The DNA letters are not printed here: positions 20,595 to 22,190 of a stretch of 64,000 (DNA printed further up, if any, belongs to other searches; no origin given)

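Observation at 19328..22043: ahcY followed by a single-polypeptide MTA phosphorylase-adenine phosphoribosyltransferase fusion.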

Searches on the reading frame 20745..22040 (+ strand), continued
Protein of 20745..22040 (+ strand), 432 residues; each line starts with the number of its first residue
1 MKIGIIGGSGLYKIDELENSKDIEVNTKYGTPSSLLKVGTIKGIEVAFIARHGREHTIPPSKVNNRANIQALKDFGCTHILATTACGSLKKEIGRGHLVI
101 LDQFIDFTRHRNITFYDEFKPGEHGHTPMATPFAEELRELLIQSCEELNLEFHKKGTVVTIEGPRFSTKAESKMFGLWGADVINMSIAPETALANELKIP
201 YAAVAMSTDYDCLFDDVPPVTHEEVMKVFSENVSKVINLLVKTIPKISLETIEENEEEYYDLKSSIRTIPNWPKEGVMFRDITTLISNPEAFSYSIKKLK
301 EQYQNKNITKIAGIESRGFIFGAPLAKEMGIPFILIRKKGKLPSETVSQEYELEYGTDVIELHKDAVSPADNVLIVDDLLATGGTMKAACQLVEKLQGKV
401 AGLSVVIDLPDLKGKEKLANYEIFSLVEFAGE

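Call 26: search_protein_families(library=ncbifam, proteins=[P0157, P0165, P0242, P0015, P0141, P0123, P0124, P0126], max_evalue=1e-10)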
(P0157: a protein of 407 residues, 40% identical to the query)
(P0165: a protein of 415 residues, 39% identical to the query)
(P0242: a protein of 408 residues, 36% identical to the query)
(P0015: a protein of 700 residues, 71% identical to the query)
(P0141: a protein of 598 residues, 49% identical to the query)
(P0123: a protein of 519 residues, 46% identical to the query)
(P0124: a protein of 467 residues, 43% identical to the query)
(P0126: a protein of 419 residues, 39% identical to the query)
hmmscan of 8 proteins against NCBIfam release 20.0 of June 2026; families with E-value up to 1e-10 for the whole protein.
P0157 (407 aa): 22 families
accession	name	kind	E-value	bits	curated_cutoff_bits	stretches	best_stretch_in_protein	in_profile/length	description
NF002634.0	PRK02304.1-3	equivalog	1.2e-73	246.7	170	1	229-406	4-181/182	adenine phosphoribosyltransferase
NF004079.0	PRK05584.1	equivalog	4.3e-70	235.8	169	1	3-227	2-230/232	5'-methylthioadenosine/adenosylhomocysteine nucleosidase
TIGR01090.1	apt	equivalog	3.3e-64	216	185.85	1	235-403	1-168/169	adenine phosphoribosyltransferase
NF002636.0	PRK02304.1-5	equivalog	1.3e-63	213.7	125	1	231-394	5-168/176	adenine phosphoribosyltransferase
NF002632.0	PRK02304.1-1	equivalog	5.4e-63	212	243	1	234-406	10-182/183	adenine phosphoribosyltransferase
NF002633.0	PRK02304.1-2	equivalog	3.6e-60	202.7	224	1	234-405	2-171/172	adenine phosphoribosyltransferase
TIGR01704.1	MTA_SAH-Nsdase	equivalog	2.3e-46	158.2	73.8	1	3-226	1-228/229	5'-methylthioadenosine/S-adenosylhomocysteine nucleosidase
NF011286.0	PRK14697.1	equivalog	3.8e-45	154.3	260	1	1-224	1-224/233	bifunctional 5'-methylthioadenosine/S-adenosylhomocysteine nucleosidase/phosphatase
NF005213.0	PRK06698.1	equivalog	1.7e-43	149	768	1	1-225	1-225/459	bifunctional 5'-methylthioadenosine/S-adenosylhomocysteine nucleosidase/phosphatase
NF009211.0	PRK12560.1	equivalog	1.1e-37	129.6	188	1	233-404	4-176/187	adenine phosphoribosyltransferase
NF005221.0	PRK06714.1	equivalog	9.8e-26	90.7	218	1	1-223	1-224/236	S-adenosylhomocysteine nucleosidase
TIGR03664.1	fut_nucase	equivalog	1.2e-22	80.8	124.7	1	35-198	28-204/228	futalosine hydrolase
TIGR03468.1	HpnG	hypoth_equivalog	6.1e-18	65.2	187.1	0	127-207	86-168/212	hopanoid-associated phosphorylase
NF002635.0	PRK02304.1-4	subfamily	2.6e-17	63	146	1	273-403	47-173/188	adenine phosphoribosyltransferase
NF040646.1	HPT_Archaea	equivalog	1.1e-16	61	200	1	278-403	52-173/184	hypoxanthine/guanine phosphoribosyltransferase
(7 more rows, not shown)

P0165 (415 aa): 21 families
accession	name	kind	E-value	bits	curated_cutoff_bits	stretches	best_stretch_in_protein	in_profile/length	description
NF004079.0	PRK05584.1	equivalog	1.3e-71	240.8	169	1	3-229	2-229/232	5'-methylthioadenosine/adenosylhomocysteine nucleosidase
NF002634.0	PRK02304.1-3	equivalog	2.7e-71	239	170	1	238-414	5-181/182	adenine phosphoribosyltransferase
NF002636.0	PRK02304.1-5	equivalog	1.5e-64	216.7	125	1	238-402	4-168/176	adenine phosphoribosyltransferase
TIGR01090.1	apt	equivalog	3.2e-62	209.6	185.85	1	243-411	1-168/169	adenine phosphoribosyltransferase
NF002632.0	PRK02304.1-1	equivalog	3.8e-62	209.3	243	1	235-415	3-183/183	adenine phosphoribosyltransferase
NF002633.0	PRK02304.1-2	equivalog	1e-55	188.2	224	1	243-413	3-171/172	adenine phosphoribosyltransferase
TIGR01704.1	MTA_SAH-Nsdase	equivalog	8.4e-50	169.4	73.8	1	3-228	1-227/229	5'-methylthioadenosine/S-adenosylhomocysteine nucleosidase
NF011286.0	PRK14697.1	equivalog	2.3e-45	155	260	1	1-228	1-225/233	bifunctional 5'-methylthioadenosine/S-adenosylhomocysteine nucleosidase/phosphatase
NF005213.0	PRK06698.1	equivalog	2.5e-43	148.5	768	1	1-228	1-225/459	bifunctional 5'-methylthioadenosine/S-adenosylhomocysteine nucleosidase/phosphatase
NF005221.0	PRK06714.1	equivalog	1.9e-32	112.7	218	1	1-227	1-225/236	S-adenosylhomocysteine nucleosidase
NF009211.0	PRK12560.1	equivalog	4.8e-29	101.5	188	1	240-412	3-176/187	adenine phosphoribosyltransferase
TIGR03468.1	HpnG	hypoth_equivalog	2.6e-19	69.6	187.1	1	45-203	23-161/212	hopanoid-associated phosphorylase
TIGR03664.1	fut_nucase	equivalog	3e-19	69.6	124.7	1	6-202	3-205/228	futalosine hydrolase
NF002635.0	PRK02304.1-4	subfamily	1.3e-17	63.9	146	1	269-412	35-174/188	adenine phosphoribosyltransferase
NF040646.1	HPT_Archaea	equivalog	7.7e-17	61.5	200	1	269-412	35-174/184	hypoxanthine/guanine phosphoribosyltransferase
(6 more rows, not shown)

P0242 (408 aa): 23 families
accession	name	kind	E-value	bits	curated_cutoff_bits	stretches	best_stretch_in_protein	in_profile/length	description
NF004079.0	PRK05584.1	equivalog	4.6e-74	248.8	169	1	1-221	9-230/232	5'-methylthioadenosine/adenosylhomocysteine nucleosidase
NF002634.0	PRK02304.1-3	equivalog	1.5e-67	226.8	170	1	233-407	7-181/182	adenine phosphoribosyltransferase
NF002636.0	PRK02304.1-5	equivalog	1.1e-61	207.3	125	1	234-403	7-174/176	adenine phosphoribosyltransferase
TIGR01090.1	apt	equivalog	7.8e-60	201.8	185.85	1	236-404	1-168/169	adenine phosphoribosyltransferase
NF002632.0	PRK02304.1-1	equivalog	3.6e-54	183.3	243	1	232-407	7-182/183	adenine phosphoribosyltransferase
TIGR01704.1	MTA_SAH-Nsdase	equivalog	3.8e-50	170.6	73.8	1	10-220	17-228/229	5'-methylthioadenosine/S-adenosylhomocysteine nucleosidase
NF002633.0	PRK02304.1-2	equivalog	4.4e-50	169.8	224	1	236-406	3-171/172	adenine phosphoribosyltransferase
NF011286.0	PRK14697.1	equivalog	2.3e-44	151.7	260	1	20-221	29-227/233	bifunctional 5'-methylthioadenosine/S-adenosylhomocysteine nucleosidase/phosphatase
NF005213.0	PRK06698.1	equivalog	2.1e-42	145.5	768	1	2-221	11-227/459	bifunctional 5'-methylthioadenosine/S-adenosylhomocysteine nucleosidase/phosphatase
NF009211.0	PRK12560.1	equivalog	6.7e-30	104.3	188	1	233-405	3-176/187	adenine phosphoribosyltransferase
NF005221.0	PRK06714.1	equivalog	5.8e-29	101.3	218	1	21-212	30-219/236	S-adenosylhomocysteine nucleosidase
TIGR03664.1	fut_nucase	equivalog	1.5e-20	73.8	124.7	1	28-192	30-204/228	futalosine hydrolase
NF004489.0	PRK05819.1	subfamily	6.2e-20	71.5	230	1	26-196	49-212/236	DeoD-type purine-nucleoside phosphorylase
NF005522.0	PRK07164.1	equivalog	6.1e-19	68.4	161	1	31-200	41-194/218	5'-methylthioadenosine/S-adenosylhomocysteine nucleosidase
TIGR03468.1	HpnG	hypoth_equivalog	1.1e-16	61.1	187.1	0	112-194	80-161/212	hopanoid-associated phosphorylase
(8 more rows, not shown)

P0015 (700 aa): 38 families (the best 25 are shown)
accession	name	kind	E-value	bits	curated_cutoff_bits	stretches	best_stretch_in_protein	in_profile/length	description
TIGR01694.1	MTAP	equivalog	4.8e-87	291.3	274.85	1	260-503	1-239/240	S-methyl-5'-thioadenosine phosphorylase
NF006334.0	PRK08564.1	equivalog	7.2e-85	284.3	382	1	255-508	4-253/267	S-methyl-5'-thioadenosine phosphorylase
NF006492.0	PRK08931.1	equivalog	7e-77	258.7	437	1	259-506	4-248/291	S-methyl-5'-thioadenosine phosphorylase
NF002634.0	PRK02304.1-3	equivalog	3.5e-74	248.4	170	1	525-699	5-181/182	adenine phosphoribosyltransferase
NF002636.0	PRK02304.1-5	equivalog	8.3e-69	230.6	125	1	525-696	4-175/176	adenine phosphoribosyltransferase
NF005657.0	PRK07432.1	equivalog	3.7e-68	229.8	453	1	258-514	3-259/291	S-methyl-5'-thioadenosine phosphorylase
TIGR01090.1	apt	equivalog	1.4e-67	227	185.85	1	530-696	1-168/169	adenine phosphoribosyltransferase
NF002632.0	PRK02304.1-1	equivalog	1.1e-66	224.1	243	1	530-700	11-183/183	adenine phosphoribosyltransferase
NF005876.0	PRK07823.1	equivalog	6.4e-65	218.9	306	1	257-507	4-247/267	S-methyl-5'-thioadenosine phosphorylase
NF002633.0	PRK02304.1-2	equivalog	3.7e-63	212.4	224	1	529-698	2-171/172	adenine phosphoribosyltransferase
NF006599.0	PRK09136.1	equivalog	2.2e-59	200.7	223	1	260-499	3-241/247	S-methyl-5'-thioinosine phosphorylase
NF009211.0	PRK12560.1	equivalog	3e-34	118.4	188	1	529-697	5-176/187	adenine phosphoribosyltransferase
NF006054.0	PRK08202.1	equivalog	1.4e-31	110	218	1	257-502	22-271/274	purine-nucleoside phosphorylase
TIGR02152.1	D_ribokin_bact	equivalog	2e-30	106.2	299.65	1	3-238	49-286/298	ribokinase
TIGR04382.1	myo_inos_iolC_N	equivalog_domain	1.1e-28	100.4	300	1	2-237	47-294/309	5-dehydro-2-deoxygluconokinase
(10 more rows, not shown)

P0141 (598 aa): 28 families (the best 25 are shown)
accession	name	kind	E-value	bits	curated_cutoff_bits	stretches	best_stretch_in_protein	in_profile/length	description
NF006334.0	PRK08564.1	equivalog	3.8e-95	318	382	1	333-594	5-263/267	S-methyl-5'-thioadenosine phosphorylase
TIGR01694.1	MTAP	equivalog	1.3e-93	312.8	274.85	1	337-578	1-238/240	S-methyl-5'-thioadenosine phosphorylase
NF006492.0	PRK08931.1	equivalog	4.6e-87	292.1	437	1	337-585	5-251/291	S-methyl-5'-thioadenosine phosphorylase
NF005657.0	PRK07432.1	equivalog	2e-79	266.7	453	1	336-586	4-255/291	S-methyl-5'-thioadenosine phosphorylase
NF005876.0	PRK07823.1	equivalog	1.2e-71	241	306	1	335-584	5-248/267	S-methyl-5'-thioadenosine phosphorylase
NF006599.0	PRK09136.1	equivalog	1.8e-59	200.9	223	1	338-578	4-244/247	S-methyl-5'-thioinosine phosphorylase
NF041134.1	R1P_kin_Thcocales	equivalog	3.6e-34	118.5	500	1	56-315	37-277/291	ADP-dependent ribose-1-phosphate kinase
TIGR04382.1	myo_inos_iolC_N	equivalog_domain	2.8e-31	108.9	300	1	50-304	28-293/309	5-dehydro-2-deoxygluconokinase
NF006054.0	PRK08202.1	equivalog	3.3e-31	108.8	218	1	334-578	22-271/274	purine-nucleoside phosphorylase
TIGR02152.1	D_ribokin_bact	equivalog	9.2e-31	107.3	299.65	1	50-306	29-286/298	ribokinase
NF011655.0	PRK15074.1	subfamily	2e-26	92.7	367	1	1-246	37-289/434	inosine/guanosine kinase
TIGR01697.1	PNPH-PUNA-XAPA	subfamily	1.1e-25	90.4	197.1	1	368-578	40-246/247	inosine/guanosine/xanthosine phosphorylase family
NF053626.1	RibKinHalex1628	equivalog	3.3e-25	89.2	330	1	56-283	38-253/293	ATP-dependent ribose-1-phosphate kinase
NF008353.0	PRK11142.1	equivalog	7e-22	78.3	341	1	51-305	34-288/307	ribokinase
NF006957.1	PRK09434.1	equivalog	3e-21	76.2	450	1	50-292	21-272/302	fructokinase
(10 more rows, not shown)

P0123 (519 aa): 23 families
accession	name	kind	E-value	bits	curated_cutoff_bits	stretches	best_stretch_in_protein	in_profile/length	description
NF005876.0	PRK07823.1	equivalog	6.6e-94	314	306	1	254-515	5-259/267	S-methyl-5'-thioadenosine phosphorylase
NF006334.0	PRK08564.1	equivalog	4.6e-92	307.9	382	1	253-518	6-267/267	S-methyl-5'-thioadenosine phosphorylase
TIGR01694.1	MTAP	equivalog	2.1e-87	292.4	274.85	1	257-500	2-240/240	S-methyl-5'-thioadenosine phosphorylase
NF006492.0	PRK08931.1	equivalog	3.3e-80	269.6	437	1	254-517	3-266/291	S-methyl-5'-thioadenosine phosphorylase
NF005657.0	PRK07432.1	equivalog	3.8e-74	249.4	453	1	254-516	3-266/291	S-methyl-5'-thioadenosine phosphorylase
NF002636.0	PRK02304.1-5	equivalog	3.6e-60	202.4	125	1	3-170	8-175/176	adenine phosphoribosyltransferase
TIGR01090.1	apt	equivalog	2.6e-59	200.1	185.85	1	4-171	1-169/169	adenine phosphoribosyltransferase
NF002634.0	PRK02304.1-3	equivalog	7.7e-58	195.2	170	1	3-172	9-180/182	adenine phosphoribosyltransferase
NF006599.0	PRK09136.1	equivalog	1.4e-56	191.4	223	1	257-498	4-244/247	S-methyl-5'-thioinosine phosphorylase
NF002633.0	PRK02304.1-2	equivalog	3.9e-54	183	224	1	3-172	2-171/172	adenine phosphoribosyltransferase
NF002632.0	PRK02304.1-1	equivalog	1.3e-51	174.9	243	1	4-164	11-171/183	adenine phosphoribosyltransferase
NF009211.0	PRK12560.1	equivalog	7.1e-26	91.1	188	1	3-170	5-175/187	adenine phosphoribosyltransferase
NF006054.0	PRK08202.1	equivalog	1.1e-25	90.7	218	1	291-500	70-273/274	purine-nucleoside phosphorylase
TIGR01697.1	PNPH-PUNA-XAPA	subfamily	2e-22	79.8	197.1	1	288-498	43-246/247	inosine/guanosine/xanthosine phosphorylase family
TIGR01700.1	PNPH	equivalog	8.8e-21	74.5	293.35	1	293-498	48-248/249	purine nucleoside phosphorylase I, inosine and guanosine-specific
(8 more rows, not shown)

P0124 (467 aa): 20 families
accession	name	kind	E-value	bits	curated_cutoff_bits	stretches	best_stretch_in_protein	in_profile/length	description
NF006492.0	PRK08931.1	equivalog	1.6e-137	457.7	437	1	1-279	5-284/291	S-methyl-5'-thioadenosine phosphorylase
NF005657.0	PRK07432.1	equivalog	4.8e-104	347.5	453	1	2-267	6-273/291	S-methyl-5'-thioadenosine phosphorylase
TIGR01694.1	MTAP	equivalog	2.9e-94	314.9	274.85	1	1-239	1-238/240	S-methyl-5'-thioadenosine phosphorylase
NF006334.0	PRK08564.1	equivalog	9.1e-92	307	382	1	2-260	10-265/267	S-methyl-5'-thioadenosine phosphorylase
NF005876.0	PRK07823.1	equivalog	1.4e-76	257.1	306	1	1-251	7-253/267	S-methyl-5'-thioadenosine phosphorylase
NF002634.0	PRK02304.1-3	equivalog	4.7e-69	231.7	170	1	296-466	11-181/182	adenine phosphoribosyltransferase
NF006599.0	PRK09136.1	equivalog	2.8e-65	220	223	1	1-237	3-242/247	S-methyl-5'-thioinosine phosphorylase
NF002636.0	PRK02304.1-5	equivalog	9.4e-63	210.9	125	1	295-463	9-175/176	adenine phosphoribosyltransferase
TIGR01090.1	apt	equivalog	1.4e-60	204.2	185.85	1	297-463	3-168/169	adenine phosphoribosyltransferase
NF002632.0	PRK02304.1-1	equivalog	7.4e-57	192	243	1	298-466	14-182/183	adenine phosphoribosyltransferase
NF002633.0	PRK02304.1-2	equivalog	2.2e-53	180.6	224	1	297-465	5-171/172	adenine phosphoribosyltransferase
NF009211.0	PRK12560.1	equivalog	1.7e-29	102.9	188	1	299-464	10-176/187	adenine phosphoribosyltransferase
NF006054.0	PRK08202.1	equivalog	3.9e-25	88.9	218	1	35-239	67-271/274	purine-nucleoside phosphorylase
TIGR01697.1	PNPH-PUNA-XAPA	subfamily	4.6e-20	72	197.1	1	35-239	43-246/247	inosine/guanosine/xanthosine phosphorylase family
TIGR01698.1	PUNP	equivalog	5.4e-17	62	302.6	1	61-206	68-212/245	purine-nucleoside phosphorylase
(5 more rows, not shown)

P0126 (419 aa): 16 families
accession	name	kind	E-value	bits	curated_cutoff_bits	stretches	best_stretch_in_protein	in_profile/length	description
NF006334.0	PRK08564.1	equivalog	2.8e-71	239.8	382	1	2-251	9-257/267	S-methyl-5'-thioadenosine phosphorylase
TIGR01694.1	MTAP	equivalog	3.3e-70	236.2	274.85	1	3-240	2-237/240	S-methyl-5'-thioadenosine phosphorylase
NF006492.0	PRK08931.1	equivalog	1.2e-57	195.6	437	1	2-251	5-254/291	S-methyl-5'-thioadenosine phosphorylase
NF006599.0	PRK09136.1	equivalog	3.1e-52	177.2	223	1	3-242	4-245/247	S-methyl-5'-thioinosine phosphorylase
NF005876.0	PRK07823.1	equivalog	2.9e-51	174.2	306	1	2-252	7-253/267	S-methyl-5'-thioadenosine phosphorylase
NF005657.0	PRK07432.1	equivalog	2.2e-47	161.6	453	1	2-255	5-261/291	S-methyl-5'-thioadenosine phosphorylase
NF002634.0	PRK02304.1-3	equivalog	2.9e-33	115.1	170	1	249-419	6-179/182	adenine phosphoribosyltransferase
NF002636.0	PRK02304.1-5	equivalog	1.2e-29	103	125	1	248-417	4-174/176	adenine phosphoribosyltransferase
TIGR01090.1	apt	equivalog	4.5e-29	101.7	185.85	1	256-418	4-168/169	adenine phosphoribosyltransferase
NF002632.0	PRK02304.1-1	equivalog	6.7e-28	97.7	243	1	249-419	7-180/183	adenine phosphoribosyltransferase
NF002633.0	PRK02304.1-2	equivalog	5e-26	91.5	224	1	252-419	2-170/172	adenine phosphoribosyltransferase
NF006054.0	PRK08202.1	equivalog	1.4e-22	80.5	218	1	67-241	97-271/274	purine-nucleoside phosphorylase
TIGR01697.1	PNPH-PUNA-XAPA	subfamily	4.8e-17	62.1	197.1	1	36-240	43-245/247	inosine/guanosine/xanthosine phosphorylase family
TIGR01700.1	PNPH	equivalog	1.5e-14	54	293.35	1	36-240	43-247/249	purine nucleoside phosphorylase I, inosine and guanosine-specific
NF009211.0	PRK12560.1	equivalog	1.9e-13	50.6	188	1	250-418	3-175/187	adenine phosphoribosyltransferase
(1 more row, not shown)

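Call 29: list_cluster_members(proteins=[P0123, P0125, P0124, P0157, P0165, P0242, P0121, P0126, P0141, P0001])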
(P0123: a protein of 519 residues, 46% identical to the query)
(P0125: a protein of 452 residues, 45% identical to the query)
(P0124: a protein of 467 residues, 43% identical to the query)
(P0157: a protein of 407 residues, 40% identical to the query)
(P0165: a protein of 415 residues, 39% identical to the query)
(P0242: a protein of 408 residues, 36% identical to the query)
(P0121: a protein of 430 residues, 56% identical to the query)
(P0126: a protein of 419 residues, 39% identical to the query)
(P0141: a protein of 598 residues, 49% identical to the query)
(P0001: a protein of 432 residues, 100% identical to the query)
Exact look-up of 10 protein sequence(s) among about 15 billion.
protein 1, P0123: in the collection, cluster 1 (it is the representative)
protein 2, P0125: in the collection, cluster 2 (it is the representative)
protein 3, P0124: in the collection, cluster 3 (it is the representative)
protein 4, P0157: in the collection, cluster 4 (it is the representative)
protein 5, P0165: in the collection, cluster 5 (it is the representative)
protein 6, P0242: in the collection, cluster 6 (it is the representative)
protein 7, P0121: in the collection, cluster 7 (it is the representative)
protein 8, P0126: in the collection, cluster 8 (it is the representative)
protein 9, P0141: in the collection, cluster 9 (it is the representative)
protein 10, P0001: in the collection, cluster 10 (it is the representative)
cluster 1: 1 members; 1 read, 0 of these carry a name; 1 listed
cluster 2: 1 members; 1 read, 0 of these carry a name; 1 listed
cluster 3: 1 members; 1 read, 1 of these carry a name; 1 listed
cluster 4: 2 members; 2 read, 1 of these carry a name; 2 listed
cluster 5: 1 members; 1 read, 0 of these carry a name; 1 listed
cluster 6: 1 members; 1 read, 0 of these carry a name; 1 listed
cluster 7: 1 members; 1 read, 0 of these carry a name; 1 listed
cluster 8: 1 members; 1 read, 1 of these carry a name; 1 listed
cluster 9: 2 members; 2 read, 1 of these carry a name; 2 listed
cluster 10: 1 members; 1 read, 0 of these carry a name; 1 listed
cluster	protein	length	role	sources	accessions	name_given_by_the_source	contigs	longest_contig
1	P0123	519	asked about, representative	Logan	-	-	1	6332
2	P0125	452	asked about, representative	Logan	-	-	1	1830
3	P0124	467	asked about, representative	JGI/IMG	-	5'-methylthioadenosine phosphorylase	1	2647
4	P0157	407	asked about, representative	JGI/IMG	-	-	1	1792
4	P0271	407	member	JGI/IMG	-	adenine phosphoribosyltransferase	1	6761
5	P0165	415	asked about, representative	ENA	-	-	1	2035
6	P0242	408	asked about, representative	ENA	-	-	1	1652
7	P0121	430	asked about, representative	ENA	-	-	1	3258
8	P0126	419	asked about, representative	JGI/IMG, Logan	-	5'-methylthioadenosine phosphorylase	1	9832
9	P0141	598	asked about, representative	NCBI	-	-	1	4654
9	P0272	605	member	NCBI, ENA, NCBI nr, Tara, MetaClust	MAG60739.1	S-methyl-5'-thioadenosine phosphorylase [archaeon] | strand:+ start:1416 stop:3233 length:1818 start_codon:yes stop_codon:yes ... | TARA_037_MES_0.1-0.22_scaffold345087_1_gene461705 COG0005 K00772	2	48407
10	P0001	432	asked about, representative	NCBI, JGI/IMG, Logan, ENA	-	-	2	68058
